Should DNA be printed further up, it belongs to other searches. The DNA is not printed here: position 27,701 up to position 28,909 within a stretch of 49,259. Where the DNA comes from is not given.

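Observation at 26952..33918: Importer-type MalF/MalG permeases in one operon with an HlyD-like membrane-fusion protein, an SBP and a dedicated two-component system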

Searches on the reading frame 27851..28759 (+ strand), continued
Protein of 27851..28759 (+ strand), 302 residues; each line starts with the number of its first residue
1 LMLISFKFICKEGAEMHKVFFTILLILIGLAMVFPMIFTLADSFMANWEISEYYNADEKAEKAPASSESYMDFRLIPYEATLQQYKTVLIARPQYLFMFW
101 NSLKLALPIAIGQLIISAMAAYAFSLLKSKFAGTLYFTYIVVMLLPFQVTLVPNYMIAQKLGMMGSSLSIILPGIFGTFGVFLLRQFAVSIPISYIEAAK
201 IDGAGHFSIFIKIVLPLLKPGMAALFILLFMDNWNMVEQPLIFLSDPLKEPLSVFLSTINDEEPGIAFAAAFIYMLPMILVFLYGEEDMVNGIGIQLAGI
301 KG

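Call 90: find_encoding_contigs(protein=P0090, flank=6000, max_places=3)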
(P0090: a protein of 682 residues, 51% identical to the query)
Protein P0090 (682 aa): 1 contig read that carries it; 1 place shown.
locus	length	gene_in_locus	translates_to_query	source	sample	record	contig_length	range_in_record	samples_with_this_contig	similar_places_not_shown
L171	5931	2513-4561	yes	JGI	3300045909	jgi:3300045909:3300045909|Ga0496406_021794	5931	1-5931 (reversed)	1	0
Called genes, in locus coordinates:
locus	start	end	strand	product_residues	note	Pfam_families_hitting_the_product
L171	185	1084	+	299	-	PF01547:SBP_bac_1 (weak), PF13416:SBP_bac_8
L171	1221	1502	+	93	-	-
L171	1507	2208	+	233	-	PF00528:BPD_transp_1 (weak)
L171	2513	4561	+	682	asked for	PF00528:BPD_transp_1, PF25984:BSH_YknX (weak)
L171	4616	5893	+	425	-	PF12704:MacB_PCD (weak)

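Call 92: search_solved_structures(query=A4, max_evalue=1)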
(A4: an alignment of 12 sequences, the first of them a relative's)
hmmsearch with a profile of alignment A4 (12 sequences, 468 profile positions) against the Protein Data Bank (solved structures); distinct sequences matched with E-value up to 1: 11.
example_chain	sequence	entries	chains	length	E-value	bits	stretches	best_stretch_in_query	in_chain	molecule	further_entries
5f9q_A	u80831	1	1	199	7.1e-17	64.4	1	56-240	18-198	Macrolide export ATP-binding/permease protein YknZ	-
5nik_J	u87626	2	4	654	2.2e-16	62.8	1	7-288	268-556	Macrolide export ATP-binding/permease protein MacB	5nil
5gko_A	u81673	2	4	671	4.7e-15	58.4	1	3-274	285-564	Macrolide export ATP-binding/permease protein MacB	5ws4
5lil_A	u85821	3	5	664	2e-14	56.3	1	7-272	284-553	Macrolide export ATP-binding/permease protein MacB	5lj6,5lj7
3ftj_A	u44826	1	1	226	2.7e-14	55.9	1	58-240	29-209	Macrolide export ATP-binding/permease protein macB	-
5c59_A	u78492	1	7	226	1.6e-13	53.3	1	56-227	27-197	Macrolide export ATP-binding/permease protein MacB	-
5lj8_A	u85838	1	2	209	1.7e-13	53.2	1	57-227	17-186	Macrolide export ATP-binding/permease protein MacB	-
9qgy_M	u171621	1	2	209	1.9e-13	53.1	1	56-227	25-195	Macrolide export ATP-binding/permease protein MacB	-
5xu1_M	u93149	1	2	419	4.7e-05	25.4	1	70-274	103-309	ABC transporter permeae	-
1zbt_A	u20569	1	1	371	0.38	12.5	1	23-103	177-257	Peptide chain release factor 1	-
6b87_A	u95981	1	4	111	0.5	12.1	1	247-324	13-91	TMHC2_E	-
